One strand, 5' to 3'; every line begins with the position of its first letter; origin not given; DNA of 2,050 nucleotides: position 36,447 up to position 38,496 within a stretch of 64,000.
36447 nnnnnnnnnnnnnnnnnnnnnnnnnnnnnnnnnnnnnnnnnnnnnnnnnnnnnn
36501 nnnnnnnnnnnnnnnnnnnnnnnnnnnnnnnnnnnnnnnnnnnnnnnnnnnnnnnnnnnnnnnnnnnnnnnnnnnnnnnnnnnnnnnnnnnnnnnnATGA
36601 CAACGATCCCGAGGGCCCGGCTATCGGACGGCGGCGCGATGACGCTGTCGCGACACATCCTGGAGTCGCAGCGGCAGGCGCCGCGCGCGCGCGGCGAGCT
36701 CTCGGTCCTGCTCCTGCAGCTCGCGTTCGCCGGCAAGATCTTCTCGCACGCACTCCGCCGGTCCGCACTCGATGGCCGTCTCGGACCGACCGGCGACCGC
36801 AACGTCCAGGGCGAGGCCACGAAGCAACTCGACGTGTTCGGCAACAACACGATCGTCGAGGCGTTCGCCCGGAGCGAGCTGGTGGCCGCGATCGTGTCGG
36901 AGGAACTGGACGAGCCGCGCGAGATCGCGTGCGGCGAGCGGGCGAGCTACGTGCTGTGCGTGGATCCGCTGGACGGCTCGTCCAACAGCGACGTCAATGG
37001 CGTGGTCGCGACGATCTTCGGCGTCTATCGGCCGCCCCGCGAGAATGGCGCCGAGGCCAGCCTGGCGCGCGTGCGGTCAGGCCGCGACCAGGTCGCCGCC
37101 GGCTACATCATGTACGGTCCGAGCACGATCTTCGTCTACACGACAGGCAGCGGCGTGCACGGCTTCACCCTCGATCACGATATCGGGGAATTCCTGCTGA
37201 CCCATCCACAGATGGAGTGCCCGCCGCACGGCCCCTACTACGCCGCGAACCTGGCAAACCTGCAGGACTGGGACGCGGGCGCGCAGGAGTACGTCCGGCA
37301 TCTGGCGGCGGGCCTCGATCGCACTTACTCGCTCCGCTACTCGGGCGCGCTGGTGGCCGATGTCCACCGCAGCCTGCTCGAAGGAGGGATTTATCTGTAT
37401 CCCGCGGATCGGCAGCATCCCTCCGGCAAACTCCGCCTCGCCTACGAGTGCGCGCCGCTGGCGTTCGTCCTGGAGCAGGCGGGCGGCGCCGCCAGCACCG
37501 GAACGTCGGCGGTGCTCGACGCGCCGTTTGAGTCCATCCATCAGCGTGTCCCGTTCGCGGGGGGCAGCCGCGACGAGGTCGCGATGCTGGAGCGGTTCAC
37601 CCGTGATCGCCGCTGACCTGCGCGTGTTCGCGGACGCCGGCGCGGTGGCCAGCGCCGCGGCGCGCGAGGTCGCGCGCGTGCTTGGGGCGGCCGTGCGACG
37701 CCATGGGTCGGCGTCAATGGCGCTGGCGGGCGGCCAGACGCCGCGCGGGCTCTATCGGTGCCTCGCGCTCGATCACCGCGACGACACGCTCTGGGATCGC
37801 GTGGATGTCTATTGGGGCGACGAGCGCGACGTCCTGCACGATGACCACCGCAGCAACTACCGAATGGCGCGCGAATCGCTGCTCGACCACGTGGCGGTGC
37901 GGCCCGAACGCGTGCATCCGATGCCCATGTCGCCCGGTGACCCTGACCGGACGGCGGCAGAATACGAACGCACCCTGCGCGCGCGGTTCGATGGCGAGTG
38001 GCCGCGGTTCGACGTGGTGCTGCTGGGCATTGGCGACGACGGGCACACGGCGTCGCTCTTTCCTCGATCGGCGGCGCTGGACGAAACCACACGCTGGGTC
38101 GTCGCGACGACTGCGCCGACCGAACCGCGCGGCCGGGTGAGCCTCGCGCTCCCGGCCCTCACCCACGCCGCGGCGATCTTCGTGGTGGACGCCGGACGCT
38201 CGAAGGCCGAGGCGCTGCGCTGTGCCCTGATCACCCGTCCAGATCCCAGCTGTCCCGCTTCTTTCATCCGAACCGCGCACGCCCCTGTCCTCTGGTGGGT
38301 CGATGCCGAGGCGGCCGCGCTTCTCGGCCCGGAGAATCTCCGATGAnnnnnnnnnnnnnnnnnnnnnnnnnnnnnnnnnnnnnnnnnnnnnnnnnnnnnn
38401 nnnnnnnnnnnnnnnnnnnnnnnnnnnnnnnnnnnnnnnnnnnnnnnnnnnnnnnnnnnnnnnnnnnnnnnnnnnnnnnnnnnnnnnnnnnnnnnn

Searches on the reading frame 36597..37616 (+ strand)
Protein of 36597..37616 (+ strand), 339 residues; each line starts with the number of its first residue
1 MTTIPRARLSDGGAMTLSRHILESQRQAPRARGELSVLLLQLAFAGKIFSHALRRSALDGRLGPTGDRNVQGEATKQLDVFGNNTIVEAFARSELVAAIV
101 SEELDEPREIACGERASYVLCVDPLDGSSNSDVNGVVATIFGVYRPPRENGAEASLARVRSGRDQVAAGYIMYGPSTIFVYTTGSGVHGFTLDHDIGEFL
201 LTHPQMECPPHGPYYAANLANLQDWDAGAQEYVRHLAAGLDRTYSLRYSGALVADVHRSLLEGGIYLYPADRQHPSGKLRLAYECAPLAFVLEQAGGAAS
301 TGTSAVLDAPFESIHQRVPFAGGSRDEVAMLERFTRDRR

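Call 15: search_protein_families(library=pfam, proteins=[window:36597-37616:+], max_evalue=0.001)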
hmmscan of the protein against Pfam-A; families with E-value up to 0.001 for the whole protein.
window:36597-37616:+ (339 aa): 2 families
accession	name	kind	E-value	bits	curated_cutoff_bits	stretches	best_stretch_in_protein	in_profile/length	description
PF00316.25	FBPase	-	5.3e-58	196.2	34.8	1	15-204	1-191/191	Fructose-1-6-bisphosphatase, N-terminal domain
PF18913.5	FBPase_C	-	4.4e-43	146.6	27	1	209-334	2-125/127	Fructose-1-6-bisphosphatase, C-terminal domain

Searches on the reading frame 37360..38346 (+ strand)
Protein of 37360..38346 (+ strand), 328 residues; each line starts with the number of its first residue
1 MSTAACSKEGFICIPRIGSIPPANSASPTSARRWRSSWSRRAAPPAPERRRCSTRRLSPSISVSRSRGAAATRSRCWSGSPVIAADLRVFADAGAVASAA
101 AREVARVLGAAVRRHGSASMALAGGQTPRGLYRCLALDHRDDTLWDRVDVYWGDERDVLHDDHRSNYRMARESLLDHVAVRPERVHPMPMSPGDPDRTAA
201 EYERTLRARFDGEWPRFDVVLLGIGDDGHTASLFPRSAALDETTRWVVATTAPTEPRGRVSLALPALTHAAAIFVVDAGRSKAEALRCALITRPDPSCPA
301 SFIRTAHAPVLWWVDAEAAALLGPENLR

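Call 15: search_protein_families(library=pfam, proteins=[window:37360-38346:+], max_evalue=0.001)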
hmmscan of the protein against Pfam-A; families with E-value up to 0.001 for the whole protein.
window:37360-38346:+ (328 aa): 1 family
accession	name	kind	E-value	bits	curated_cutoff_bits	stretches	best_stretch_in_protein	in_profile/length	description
PF01182.26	Glucosamine_iso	-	2.2e-66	224.4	27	1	92-312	2-225/225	Glucosamine-6-phosphate isomerases/6-phosphogluconolactonase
